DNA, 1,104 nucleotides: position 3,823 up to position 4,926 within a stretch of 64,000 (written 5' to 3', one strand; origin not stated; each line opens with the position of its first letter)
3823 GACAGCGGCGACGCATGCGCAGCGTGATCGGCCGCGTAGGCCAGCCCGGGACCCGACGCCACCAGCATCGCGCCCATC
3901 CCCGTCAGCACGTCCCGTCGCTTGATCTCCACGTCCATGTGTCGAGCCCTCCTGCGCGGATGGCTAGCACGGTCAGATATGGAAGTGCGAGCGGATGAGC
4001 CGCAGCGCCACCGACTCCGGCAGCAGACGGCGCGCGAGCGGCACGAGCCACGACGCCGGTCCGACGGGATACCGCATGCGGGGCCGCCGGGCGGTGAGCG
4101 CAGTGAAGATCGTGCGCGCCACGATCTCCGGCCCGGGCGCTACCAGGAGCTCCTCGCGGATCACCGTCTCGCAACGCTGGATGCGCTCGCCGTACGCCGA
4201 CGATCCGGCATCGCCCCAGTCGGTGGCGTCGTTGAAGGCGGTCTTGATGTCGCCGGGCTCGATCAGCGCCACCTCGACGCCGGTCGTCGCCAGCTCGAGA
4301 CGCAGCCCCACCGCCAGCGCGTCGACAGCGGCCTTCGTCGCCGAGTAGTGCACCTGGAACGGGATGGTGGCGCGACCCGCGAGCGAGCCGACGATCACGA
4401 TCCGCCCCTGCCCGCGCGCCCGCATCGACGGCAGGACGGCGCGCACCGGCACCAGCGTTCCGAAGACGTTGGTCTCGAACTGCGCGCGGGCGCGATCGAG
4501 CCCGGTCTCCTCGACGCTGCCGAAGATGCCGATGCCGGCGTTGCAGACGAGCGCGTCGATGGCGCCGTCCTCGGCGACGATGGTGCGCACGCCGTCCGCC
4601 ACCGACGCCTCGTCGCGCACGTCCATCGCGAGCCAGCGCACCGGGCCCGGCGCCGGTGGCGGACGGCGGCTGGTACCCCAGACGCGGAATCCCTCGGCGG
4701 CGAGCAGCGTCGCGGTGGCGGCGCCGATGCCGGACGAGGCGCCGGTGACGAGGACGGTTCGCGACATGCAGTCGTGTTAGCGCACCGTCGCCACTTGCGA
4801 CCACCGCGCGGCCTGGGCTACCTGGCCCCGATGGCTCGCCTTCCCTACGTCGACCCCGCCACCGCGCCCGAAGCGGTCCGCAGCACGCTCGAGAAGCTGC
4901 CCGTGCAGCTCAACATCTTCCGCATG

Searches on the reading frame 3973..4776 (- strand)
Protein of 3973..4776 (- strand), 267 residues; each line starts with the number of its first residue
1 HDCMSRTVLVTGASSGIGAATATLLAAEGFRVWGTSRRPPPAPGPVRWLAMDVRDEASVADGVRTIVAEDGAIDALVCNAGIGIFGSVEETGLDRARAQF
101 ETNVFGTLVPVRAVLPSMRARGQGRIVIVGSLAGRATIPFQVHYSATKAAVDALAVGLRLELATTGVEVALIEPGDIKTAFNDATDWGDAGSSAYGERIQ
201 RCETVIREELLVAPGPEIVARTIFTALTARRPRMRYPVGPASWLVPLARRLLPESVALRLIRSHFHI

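Call 26: search_protein_families(library=pfam, proteins=[window:3973-4776:-], max_evalue=0.00001)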
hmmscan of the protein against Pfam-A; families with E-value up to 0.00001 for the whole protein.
window:3973-4776:- (267 aa): 3 families
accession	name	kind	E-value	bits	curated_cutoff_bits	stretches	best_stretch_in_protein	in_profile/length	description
PF00106.31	adh_short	-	9.7e-44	149.6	26.6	1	7-184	2-189/195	short chain dehydrogenase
PF13561.12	adh_short_C2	-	3.1e-28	99.4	27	1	12-187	1-186/236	Enoyl-(Acyl carrier protein) reductase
PF08659.16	KR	-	7.6e-10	39.4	22.6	1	7-159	2-164/180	KR domain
